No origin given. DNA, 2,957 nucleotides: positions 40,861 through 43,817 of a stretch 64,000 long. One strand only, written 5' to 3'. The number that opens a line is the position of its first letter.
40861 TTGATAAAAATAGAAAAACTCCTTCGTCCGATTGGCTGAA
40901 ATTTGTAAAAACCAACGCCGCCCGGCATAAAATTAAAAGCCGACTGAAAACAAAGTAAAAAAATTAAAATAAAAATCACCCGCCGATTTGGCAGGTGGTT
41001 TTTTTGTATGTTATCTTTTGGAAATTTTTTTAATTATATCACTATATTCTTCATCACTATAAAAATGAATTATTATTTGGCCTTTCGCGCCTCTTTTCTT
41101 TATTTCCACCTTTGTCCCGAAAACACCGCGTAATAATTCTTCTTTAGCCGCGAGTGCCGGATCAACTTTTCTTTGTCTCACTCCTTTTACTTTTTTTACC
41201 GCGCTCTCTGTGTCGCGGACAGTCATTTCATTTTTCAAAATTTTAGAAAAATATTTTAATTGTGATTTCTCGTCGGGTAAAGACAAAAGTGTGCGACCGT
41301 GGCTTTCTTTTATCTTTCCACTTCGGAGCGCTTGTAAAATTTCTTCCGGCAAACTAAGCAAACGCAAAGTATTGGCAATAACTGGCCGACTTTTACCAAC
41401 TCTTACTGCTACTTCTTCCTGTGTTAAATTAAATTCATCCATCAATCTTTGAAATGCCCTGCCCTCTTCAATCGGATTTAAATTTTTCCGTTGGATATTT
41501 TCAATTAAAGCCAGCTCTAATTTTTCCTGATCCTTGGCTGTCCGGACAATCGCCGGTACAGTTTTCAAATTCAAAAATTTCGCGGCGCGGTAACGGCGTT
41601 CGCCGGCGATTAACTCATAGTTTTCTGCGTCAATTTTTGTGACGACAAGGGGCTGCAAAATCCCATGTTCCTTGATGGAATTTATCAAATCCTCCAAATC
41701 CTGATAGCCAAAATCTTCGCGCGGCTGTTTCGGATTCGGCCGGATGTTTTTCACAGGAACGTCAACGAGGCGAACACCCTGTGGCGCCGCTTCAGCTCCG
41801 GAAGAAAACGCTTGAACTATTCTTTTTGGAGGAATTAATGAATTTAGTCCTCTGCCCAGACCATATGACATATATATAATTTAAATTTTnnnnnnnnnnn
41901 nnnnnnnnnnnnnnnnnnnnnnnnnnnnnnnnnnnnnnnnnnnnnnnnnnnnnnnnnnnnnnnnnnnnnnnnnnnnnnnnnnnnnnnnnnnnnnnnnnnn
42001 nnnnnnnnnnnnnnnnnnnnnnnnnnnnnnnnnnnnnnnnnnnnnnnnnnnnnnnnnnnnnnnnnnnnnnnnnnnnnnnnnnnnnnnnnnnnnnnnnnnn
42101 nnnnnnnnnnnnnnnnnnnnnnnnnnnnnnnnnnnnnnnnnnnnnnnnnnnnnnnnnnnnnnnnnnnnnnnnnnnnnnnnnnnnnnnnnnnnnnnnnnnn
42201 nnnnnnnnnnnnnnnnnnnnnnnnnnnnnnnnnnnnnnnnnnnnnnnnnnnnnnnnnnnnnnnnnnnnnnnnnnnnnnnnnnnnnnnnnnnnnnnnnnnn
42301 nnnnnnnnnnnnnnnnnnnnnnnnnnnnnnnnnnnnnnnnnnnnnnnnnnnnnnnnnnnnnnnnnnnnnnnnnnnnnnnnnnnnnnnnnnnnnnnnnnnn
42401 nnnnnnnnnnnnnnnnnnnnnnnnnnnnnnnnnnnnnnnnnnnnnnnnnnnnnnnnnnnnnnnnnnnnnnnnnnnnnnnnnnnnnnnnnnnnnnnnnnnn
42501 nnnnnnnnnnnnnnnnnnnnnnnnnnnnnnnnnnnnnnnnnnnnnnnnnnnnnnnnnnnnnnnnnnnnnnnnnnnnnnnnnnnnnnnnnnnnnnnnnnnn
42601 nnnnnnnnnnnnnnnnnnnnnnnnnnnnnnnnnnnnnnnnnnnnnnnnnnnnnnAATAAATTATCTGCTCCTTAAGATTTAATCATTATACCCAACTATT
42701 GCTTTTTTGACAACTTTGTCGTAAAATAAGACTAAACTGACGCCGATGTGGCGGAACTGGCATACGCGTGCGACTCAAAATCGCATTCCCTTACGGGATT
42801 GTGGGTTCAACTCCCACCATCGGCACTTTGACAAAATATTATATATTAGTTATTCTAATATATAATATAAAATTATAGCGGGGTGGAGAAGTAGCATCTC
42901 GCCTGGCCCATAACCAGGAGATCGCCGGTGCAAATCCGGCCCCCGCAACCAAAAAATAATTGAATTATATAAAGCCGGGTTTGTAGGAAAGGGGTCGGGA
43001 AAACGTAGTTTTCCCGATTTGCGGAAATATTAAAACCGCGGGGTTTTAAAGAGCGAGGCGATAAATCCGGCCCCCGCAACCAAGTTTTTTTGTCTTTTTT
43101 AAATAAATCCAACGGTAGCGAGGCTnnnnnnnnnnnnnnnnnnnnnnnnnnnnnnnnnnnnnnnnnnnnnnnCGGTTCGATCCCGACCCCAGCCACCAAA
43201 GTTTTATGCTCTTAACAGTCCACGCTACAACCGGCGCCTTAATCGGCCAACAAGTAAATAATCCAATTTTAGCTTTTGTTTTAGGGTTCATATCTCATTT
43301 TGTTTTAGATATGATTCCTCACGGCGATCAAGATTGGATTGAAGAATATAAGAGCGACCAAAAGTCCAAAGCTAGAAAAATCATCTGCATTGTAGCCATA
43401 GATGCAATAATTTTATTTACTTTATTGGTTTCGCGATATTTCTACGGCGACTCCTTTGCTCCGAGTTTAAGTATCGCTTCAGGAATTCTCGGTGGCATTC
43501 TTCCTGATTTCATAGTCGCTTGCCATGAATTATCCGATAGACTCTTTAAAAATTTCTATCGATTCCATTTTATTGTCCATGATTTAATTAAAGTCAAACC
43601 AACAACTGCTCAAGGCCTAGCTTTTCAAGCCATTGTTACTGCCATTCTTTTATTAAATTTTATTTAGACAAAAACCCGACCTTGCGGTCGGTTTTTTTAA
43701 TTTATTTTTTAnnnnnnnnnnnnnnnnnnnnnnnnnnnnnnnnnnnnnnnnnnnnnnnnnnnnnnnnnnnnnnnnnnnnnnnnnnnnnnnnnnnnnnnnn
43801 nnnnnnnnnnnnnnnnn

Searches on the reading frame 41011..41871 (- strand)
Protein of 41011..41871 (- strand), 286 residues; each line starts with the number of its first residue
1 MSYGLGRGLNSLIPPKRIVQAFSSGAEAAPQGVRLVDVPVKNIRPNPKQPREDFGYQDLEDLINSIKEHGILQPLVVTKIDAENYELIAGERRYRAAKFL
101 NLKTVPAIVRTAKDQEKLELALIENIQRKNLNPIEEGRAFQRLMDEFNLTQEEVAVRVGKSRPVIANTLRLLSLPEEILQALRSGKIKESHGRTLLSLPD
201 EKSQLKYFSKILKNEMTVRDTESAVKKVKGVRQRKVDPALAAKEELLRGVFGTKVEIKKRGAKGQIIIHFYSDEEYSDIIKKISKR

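Call 11: search_protein_families(library=pfam, proteins=[window:41011-41871:-], max_evalue=0.01)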
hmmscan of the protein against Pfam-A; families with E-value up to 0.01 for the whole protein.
window:41011-41871:- (286 aa): 4 families
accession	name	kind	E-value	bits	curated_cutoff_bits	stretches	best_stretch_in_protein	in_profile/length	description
PF17762.8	HTH_ParB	-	2.1e-38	131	22.6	1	129-229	1-101/102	ParB HTH domain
PF02195.25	ParB_N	-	2.8e-34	117.5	26.3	1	35-127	3-95/95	ParB N-terminal domain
PF23552.2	ParB_C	-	1.1e-05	25.2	23.8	1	237-283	2-49/50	ParB dimerisation domain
PF01381.28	HTH_3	-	0.0051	17.3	23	0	142-166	3-27/55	Helix-turn-helix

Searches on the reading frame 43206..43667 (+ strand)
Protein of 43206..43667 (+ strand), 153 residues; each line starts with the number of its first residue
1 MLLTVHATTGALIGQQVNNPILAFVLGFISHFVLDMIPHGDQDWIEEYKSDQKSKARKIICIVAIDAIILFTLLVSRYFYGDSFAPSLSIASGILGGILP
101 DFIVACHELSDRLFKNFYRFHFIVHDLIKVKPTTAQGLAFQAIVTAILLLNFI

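Call 11: search_protein_families(library=pfam, proteins=[window:43206-43667:+], max_evalue=0.01)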
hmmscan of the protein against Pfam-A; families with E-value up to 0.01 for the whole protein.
window:43206-43667:+ (153 aa): 1 family
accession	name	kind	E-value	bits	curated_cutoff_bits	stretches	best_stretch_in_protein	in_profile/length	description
PF00882.24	Zn_dep_PLPC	-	0.0006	20.2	26.8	1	18-48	76-108/167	Zinc dependent phospholipase C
